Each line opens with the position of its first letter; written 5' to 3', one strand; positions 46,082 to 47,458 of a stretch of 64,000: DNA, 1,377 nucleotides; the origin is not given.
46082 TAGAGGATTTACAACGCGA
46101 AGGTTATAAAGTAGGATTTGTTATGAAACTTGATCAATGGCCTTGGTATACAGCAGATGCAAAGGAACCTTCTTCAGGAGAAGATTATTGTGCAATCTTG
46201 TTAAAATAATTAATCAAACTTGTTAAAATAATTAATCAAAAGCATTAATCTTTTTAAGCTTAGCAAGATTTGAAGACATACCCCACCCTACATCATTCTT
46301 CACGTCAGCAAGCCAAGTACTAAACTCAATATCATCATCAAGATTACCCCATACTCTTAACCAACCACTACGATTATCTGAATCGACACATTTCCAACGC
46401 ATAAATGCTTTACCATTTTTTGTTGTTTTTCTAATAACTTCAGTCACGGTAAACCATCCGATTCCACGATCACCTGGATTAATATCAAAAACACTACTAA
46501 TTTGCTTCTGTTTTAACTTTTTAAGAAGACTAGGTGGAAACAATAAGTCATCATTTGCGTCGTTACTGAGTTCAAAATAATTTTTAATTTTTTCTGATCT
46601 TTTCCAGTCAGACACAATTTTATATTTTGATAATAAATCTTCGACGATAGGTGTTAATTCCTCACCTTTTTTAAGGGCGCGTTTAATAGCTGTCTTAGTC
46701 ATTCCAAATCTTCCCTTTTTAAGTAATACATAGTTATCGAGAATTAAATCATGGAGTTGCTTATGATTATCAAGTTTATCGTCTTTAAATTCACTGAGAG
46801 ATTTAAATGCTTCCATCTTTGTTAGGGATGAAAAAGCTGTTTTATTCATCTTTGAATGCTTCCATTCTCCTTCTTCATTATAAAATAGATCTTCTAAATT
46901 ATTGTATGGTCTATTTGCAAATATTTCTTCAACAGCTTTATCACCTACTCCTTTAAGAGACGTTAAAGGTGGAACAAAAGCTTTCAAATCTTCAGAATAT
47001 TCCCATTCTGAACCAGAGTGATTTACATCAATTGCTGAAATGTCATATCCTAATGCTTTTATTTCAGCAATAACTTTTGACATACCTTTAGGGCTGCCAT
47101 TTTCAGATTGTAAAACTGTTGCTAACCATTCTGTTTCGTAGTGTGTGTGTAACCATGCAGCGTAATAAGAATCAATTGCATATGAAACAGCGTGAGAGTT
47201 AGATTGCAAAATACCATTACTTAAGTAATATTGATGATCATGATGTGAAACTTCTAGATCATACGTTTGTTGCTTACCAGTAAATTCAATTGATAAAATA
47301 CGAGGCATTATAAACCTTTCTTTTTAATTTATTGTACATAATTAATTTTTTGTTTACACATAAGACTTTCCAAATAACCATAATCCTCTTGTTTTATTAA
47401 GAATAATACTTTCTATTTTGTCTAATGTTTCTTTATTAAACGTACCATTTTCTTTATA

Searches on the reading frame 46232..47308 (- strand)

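Call 16: search_protein_families(library=pfam, max_evalue=0.001, proteins=[window:46232-47308:-])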
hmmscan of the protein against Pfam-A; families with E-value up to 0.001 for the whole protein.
window:46232-47308:- (358 aa): 1 family
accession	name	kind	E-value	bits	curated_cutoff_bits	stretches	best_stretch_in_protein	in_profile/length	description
PF14579.12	HHH_6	-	2.2e-09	37.8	25.6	1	88-173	2-85/90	Helix-hairpin-helix motif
